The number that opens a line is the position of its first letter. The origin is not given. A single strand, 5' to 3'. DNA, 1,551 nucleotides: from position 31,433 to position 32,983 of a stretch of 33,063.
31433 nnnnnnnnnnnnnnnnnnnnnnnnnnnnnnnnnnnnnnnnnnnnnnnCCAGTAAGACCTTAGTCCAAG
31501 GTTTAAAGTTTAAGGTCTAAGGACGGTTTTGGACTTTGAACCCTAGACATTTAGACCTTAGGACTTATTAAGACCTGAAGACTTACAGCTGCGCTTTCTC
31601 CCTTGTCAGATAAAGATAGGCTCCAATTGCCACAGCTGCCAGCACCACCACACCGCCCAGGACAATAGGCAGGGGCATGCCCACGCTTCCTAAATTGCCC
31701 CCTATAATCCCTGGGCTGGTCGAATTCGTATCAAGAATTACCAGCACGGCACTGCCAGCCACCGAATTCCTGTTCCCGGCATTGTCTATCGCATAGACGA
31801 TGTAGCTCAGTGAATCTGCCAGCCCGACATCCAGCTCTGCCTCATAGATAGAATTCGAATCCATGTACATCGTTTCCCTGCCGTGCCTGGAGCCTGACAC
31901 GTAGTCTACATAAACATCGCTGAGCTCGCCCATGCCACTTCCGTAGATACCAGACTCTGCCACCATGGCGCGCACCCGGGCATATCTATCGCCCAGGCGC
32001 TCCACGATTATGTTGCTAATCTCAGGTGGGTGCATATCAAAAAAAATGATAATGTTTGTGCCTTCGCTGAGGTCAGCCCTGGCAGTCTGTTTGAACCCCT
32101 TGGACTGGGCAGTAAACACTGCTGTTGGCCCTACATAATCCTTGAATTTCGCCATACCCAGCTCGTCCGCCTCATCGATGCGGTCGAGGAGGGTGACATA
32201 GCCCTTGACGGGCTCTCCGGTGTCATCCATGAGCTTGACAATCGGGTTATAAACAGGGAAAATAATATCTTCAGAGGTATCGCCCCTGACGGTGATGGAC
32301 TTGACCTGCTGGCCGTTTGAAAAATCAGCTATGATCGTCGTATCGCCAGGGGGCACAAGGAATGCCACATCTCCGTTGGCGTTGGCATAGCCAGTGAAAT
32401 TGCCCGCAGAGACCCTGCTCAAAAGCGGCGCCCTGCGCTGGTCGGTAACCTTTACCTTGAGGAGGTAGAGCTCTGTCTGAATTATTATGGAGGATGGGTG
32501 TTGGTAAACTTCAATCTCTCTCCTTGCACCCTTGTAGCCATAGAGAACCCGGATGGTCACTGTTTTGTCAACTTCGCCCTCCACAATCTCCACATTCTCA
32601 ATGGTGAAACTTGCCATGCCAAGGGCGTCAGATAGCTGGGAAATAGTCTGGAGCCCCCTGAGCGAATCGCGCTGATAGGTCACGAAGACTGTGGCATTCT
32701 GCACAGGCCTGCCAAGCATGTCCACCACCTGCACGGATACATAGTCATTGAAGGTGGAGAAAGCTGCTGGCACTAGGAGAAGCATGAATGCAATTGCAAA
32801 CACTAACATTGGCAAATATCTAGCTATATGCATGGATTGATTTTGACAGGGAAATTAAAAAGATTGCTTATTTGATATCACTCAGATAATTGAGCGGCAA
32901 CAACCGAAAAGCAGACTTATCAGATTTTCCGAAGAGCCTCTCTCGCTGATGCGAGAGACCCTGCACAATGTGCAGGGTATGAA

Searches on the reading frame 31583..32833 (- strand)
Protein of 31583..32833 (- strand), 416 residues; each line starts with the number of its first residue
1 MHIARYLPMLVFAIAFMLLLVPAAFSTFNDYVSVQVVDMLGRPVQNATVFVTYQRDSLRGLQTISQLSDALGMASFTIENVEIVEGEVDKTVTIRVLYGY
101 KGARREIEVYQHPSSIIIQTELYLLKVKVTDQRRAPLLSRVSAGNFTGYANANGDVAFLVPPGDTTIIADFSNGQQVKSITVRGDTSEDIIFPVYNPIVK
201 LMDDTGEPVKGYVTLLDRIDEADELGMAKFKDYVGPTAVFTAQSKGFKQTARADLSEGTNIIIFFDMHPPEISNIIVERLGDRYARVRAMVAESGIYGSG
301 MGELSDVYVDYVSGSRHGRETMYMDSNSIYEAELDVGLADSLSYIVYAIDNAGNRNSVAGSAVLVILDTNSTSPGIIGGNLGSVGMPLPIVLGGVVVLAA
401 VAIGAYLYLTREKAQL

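Call 12: search_protein_families(library=pfam, proteins=[window:31583-32833:-])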
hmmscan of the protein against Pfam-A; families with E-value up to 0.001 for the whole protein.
window:31583-32833:- (416 aa): 3 families
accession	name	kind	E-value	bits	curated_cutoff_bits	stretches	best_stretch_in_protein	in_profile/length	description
PF13620.12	CarboxypepD_reg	-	6.2e-05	23.7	32.3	0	32-57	2-27/82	Carboxypeptidase regulatory-like domain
PF24107.1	DUF7382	-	0.00099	19.4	27.4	0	32-74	22-62/65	Domain of unknown function (DUF7382)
PF17789.7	MG4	-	0.001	19.7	24.7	0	32-82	18-64/95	Macroglobulin domain MG4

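Call 19: find_encoding_contigs(protein=window:31583-32833:-, flank=10000, max_places=6)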
Protein window:31583-32833:- (416 aa): 12 contigs read that carry it; 6 places shown.
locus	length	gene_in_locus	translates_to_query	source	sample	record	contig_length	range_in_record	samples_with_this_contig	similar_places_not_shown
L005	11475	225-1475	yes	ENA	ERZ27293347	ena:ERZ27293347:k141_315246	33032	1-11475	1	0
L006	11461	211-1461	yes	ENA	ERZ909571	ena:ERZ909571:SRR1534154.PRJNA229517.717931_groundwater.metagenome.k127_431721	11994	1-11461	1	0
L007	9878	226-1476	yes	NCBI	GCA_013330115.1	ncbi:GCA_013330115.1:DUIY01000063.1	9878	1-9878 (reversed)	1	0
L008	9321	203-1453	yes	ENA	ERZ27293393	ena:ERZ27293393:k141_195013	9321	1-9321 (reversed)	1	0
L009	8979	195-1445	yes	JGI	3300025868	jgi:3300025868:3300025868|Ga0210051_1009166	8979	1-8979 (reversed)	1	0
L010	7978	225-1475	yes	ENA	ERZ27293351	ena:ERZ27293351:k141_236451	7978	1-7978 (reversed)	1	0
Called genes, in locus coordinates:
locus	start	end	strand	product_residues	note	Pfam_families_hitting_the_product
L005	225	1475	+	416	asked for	-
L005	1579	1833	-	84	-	-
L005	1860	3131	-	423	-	-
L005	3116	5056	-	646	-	-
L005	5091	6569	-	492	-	PF01409:tRNA-synt_2d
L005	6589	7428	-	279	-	-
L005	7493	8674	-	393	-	PF01408:GFO_IDH_MocA (weak)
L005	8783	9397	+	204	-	-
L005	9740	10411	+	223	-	PF01402:RHH_1 (faint)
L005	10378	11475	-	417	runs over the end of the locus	PF01935:DUF87, PF00270:DEAD (weak), PF04851:ResIII (weak), PF05872:HerA_C (weak), PF12846:AAA_10 (faint)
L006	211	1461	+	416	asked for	-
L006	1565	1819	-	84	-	-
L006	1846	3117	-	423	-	-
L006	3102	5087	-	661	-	-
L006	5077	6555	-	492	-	PF01409:tRNA-synt_2d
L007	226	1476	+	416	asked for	-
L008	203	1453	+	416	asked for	-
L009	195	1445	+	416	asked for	-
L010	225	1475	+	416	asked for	-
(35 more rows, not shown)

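Call 87: list_cluster_members(proteins=[window:31583-32833:-])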
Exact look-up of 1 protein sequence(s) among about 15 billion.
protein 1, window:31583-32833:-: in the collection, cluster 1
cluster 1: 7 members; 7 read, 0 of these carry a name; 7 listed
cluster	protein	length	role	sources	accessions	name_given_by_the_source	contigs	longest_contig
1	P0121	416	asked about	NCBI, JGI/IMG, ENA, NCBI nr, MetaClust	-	-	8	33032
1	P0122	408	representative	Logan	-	-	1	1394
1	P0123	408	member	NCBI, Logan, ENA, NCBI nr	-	-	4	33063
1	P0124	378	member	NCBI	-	-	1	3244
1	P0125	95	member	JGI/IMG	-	-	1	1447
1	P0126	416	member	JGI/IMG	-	-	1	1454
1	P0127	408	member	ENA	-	-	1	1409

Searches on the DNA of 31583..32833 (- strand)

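Call 24: search_rna_families(sources=[L001, L004, L005, L006, L009], threshold=gathering)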
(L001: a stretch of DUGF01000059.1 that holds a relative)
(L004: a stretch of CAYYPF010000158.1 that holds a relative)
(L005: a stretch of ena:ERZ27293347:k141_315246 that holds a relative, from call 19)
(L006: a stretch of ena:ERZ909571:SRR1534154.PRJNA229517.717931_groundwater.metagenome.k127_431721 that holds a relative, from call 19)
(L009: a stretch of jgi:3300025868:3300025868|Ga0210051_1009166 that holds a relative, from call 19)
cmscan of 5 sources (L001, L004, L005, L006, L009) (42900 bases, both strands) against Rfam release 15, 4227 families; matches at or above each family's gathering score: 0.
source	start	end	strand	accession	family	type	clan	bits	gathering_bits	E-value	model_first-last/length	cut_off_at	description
